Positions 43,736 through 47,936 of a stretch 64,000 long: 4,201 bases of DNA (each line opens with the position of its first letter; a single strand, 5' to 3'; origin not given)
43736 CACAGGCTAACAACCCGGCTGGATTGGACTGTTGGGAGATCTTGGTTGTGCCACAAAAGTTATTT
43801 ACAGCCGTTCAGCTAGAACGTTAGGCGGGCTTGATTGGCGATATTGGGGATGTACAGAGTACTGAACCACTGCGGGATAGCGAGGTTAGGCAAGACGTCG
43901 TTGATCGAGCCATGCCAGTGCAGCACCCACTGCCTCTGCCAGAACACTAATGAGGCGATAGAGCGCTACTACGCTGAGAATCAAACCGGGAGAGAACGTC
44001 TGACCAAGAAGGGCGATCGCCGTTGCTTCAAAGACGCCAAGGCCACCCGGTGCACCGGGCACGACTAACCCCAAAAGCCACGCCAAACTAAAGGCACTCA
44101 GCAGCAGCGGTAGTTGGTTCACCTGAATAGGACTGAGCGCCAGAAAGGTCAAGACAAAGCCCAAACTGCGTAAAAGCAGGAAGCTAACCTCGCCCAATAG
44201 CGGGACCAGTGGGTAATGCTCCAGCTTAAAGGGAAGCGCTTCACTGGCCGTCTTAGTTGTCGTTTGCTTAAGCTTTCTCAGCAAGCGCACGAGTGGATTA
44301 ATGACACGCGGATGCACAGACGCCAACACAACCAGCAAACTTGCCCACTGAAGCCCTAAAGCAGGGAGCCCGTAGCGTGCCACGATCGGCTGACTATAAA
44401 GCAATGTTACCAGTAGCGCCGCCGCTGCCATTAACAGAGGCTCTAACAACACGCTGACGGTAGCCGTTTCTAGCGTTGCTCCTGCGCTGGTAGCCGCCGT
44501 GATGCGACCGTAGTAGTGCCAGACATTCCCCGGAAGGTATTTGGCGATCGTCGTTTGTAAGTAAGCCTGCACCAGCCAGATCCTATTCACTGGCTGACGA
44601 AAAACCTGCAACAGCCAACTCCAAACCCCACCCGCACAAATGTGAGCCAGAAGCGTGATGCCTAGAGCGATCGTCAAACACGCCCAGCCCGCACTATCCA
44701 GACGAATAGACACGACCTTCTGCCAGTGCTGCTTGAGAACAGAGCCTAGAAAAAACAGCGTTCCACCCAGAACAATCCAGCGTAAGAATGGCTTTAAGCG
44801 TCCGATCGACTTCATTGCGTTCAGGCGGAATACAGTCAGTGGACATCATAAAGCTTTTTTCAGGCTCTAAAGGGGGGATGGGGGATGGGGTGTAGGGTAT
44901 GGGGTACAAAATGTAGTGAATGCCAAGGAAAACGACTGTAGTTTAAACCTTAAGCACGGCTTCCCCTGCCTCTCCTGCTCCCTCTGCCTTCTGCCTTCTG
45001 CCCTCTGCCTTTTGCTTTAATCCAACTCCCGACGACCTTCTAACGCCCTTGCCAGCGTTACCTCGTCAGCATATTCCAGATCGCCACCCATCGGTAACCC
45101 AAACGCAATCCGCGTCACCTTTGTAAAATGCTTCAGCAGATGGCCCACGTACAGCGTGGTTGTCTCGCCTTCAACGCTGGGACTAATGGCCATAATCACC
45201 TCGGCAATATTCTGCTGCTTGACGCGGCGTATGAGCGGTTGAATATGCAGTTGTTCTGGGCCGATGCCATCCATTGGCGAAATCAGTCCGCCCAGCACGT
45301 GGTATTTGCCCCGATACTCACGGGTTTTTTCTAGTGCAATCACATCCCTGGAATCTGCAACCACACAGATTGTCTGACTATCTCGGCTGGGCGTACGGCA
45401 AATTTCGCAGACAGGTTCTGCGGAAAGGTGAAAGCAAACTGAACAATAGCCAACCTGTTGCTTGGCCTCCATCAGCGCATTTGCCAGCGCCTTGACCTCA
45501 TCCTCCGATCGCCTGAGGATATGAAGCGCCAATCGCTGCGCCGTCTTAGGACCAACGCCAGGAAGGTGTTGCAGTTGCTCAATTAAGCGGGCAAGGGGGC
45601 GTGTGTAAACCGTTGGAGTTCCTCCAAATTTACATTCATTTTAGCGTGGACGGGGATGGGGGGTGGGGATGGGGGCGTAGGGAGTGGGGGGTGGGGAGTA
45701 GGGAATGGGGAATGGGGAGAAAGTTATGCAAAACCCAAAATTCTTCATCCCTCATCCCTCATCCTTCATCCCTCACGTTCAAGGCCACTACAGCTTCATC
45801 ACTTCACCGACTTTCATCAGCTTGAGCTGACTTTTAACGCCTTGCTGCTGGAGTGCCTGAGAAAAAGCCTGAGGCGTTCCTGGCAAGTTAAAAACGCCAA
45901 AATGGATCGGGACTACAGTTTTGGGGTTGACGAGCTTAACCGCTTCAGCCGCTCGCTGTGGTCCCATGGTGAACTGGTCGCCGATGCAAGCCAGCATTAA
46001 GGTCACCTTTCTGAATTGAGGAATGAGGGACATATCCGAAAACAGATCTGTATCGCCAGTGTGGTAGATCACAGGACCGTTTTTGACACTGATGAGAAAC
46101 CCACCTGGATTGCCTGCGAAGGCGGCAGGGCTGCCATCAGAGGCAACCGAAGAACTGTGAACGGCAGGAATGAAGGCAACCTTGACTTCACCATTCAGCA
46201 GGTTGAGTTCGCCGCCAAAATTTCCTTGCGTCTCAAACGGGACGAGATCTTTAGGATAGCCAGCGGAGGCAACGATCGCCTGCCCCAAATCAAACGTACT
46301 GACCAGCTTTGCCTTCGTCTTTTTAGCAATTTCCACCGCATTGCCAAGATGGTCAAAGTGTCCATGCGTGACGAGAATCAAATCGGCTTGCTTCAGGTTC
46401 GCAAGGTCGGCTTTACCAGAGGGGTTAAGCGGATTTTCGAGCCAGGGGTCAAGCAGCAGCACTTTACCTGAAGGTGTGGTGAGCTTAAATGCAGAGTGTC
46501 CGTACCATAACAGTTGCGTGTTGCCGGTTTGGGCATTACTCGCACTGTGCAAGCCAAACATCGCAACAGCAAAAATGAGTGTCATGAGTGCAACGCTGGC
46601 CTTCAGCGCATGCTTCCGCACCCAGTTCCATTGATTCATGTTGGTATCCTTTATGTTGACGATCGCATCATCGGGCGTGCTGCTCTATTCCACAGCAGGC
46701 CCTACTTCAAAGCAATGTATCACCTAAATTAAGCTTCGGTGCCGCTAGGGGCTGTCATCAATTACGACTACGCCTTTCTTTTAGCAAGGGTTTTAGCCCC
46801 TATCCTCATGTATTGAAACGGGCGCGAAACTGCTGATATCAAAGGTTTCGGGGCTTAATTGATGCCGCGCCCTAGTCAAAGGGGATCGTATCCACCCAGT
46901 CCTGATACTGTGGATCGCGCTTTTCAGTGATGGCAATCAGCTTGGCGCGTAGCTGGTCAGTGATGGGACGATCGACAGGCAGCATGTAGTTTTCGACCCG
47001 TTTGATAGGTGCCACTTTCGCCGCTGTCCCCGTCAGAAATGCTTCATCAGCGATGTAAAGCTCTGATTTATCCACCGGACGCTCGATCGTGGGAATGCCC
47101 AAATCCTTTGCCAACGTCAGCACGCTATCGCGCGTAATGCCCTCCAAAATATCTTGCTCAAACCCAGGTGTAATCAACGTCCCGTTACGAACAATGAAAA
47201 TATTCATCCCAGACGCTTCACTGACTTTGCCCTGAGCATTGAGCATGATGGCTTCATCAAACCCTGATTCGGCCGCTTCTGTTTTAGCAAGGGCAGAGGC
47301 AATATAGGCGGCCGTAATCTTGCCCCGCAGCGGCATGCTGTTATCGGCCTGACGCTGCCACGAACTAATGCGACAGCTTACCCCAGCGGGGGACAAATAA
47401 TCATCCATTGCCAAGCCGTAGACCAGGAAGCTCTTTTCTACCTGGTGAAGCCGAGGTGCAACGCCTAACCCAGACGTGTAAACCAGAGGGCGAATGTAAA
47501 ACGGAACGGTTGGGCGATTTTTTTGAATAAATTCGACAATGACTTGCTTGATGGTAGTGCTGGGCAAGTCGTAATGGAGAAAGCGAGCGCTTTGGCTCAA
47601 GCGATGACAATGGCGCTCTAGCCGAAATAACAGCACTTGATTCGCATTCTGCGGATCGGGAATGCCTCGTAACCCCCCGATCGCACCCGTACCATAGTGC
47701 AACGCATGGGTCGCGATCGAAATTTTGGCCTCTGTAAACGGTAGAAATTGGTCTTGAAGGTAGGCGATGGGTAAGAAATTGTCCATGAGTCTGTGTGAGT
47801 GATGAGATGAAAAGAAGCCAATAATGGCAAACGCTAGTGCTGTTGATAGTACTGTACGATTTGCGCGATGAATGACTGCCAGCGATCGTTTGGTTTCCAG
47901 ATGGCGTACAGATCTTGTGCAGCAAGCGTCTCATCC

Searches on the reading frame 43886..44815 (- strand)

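Call 9: search_protein_families(library=ncbifam, proteins=[window:43886-44815:-], max_evalue=0.00001)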
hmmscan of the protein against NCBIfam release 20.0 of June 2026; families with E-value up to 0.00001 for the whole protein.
window:43886-44815:- (309 aa): 1 family
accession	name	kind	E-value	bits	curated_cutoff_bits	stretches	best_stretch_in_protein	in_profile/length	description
NF033480.1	bifunc_MprF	equivalog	8.6e-08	30.9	600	1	8-292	5-284/841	bifunctional lysylphosphatidylglycerol flippase/synthetase MprF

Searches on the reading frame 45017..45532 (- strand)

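Call 46: search_protein_families(library=pfam, proteins=[window:45017-45532:-], max_evalue=0.00001)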
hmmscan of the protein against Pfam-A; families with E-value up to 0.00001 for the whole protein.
window:45017-45532:- (171 aa): 4 families
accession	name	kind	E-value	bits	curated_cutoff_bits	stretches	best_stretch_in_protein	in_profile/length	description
PF13662.12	Toprim_4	-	4.8e-25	88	25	1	54-143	2-85/85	Toprim domain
PF21175.2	RecR_C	-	1.5e-14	53.5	22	1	145-168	1-24/24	RecR, C-terminal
PF02132.21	RecR_ZnF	-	8e-08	32.3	22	1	27-46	1-20/21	RecR, Cys4-zinc finger domain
PF01751.28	Toprim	-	1.1e-07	32.4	23.1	1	54-140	1-89/96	Toprim domain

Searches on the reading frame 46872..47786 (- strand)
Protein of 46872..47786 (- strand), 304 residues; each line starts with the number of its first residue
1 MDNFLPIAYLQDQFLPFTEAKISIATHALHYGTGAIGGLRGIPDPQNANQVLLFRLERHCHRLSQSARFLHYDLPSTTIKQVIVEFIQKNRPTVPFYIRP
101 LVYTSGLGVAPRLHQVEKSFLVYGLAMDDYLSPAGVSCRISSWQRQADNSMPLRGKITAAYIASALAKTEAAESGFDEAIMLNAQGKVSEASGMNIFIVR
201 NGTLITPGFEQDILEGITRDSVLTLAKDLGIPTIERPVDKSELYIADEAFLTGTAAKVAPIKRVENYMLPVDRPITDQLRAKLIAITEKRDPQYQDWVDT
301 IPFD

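Call 9: search_protein_families(library=ncbifam, proteins=[window:46872-47786:-], max_evalue=0.00001)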
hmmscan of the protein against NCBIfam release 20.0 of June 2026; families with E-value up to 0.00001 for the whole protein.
window:46872-47786:- (304 aa): 21 families
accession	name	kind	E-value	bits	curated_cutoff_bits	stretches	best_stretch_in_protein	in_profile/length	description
NF005146.0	PRK06606.1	equivalog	5.5e-104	347.4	279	1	3-301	4-306/307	branched-chain amino acid transaminase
TIGR01122.1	ilvE_I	equivalog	3.3e-78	262.9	245.55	1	9-301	1-298/298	branched-chain-amino-acid transaminase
NF006185.0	PRK08320.1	subfamily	6.4e-50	170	363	1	8-288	5-284/292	branched-chain amino acid aminotransferase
NF005726.0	PRK07544.1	equivalog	6.8e-48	163.3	396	1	9-282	14-283/295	branched-chain amino acid aminotransferase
NF009126.0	PRK12479.1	equivalog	8.5e-39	133.5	518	1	8-290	6-287/299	branched-chain-amino-acid transaminase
NF009897.0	PRK13357.1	equivalog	2.8e-37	128.3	307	1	17-301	52-357/358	branched-chain amino acid aminotransferase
NF009896.0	PRK13356.1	equivalog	4.2e-36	124.5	262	1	56-270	51-267/287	branched-chain amino acid aminotransferase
TIGR01123.1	ilvE_II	equivalog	2.4e-32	112.2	250.05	1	20-298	12-310/313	branched-chain-amino-acid transaminase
NF005209.0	PRK06680.1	subfamily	6.3e-28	97.5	320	1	7-285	4-279/286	D-amino-acid transaminase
NF005800.0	PRK07650.1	equivalog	3.3e-24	85.7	308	1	8-282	3-271/290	aminodeoxychorismate lyase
TIGR01121.1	D_amino_aminoT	equivalog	5.8e-23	81.4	277.45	1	51-269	38-255/276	D-amino-acid transaminase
NF005888.0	PRK07849.1-3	equivalog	2.8e-21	75.7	273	1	53-282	53-287/298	aminodeoxychorismate lyase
TIGR03461.1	pabC_Proteo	equivalog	1.1e-20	73.9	176.85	1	20-272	8-253/262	aminodeoxychorismate lyase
NF004761.0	PRK06092.1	equivalog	6.6e-19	68.2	260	1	165-280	148-262/268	aminodeoxychorismate lyase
NF006734.0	PRK09266.1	subfamily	4.2e-17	62.3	202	1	56-287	45-266/270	hypothetical protein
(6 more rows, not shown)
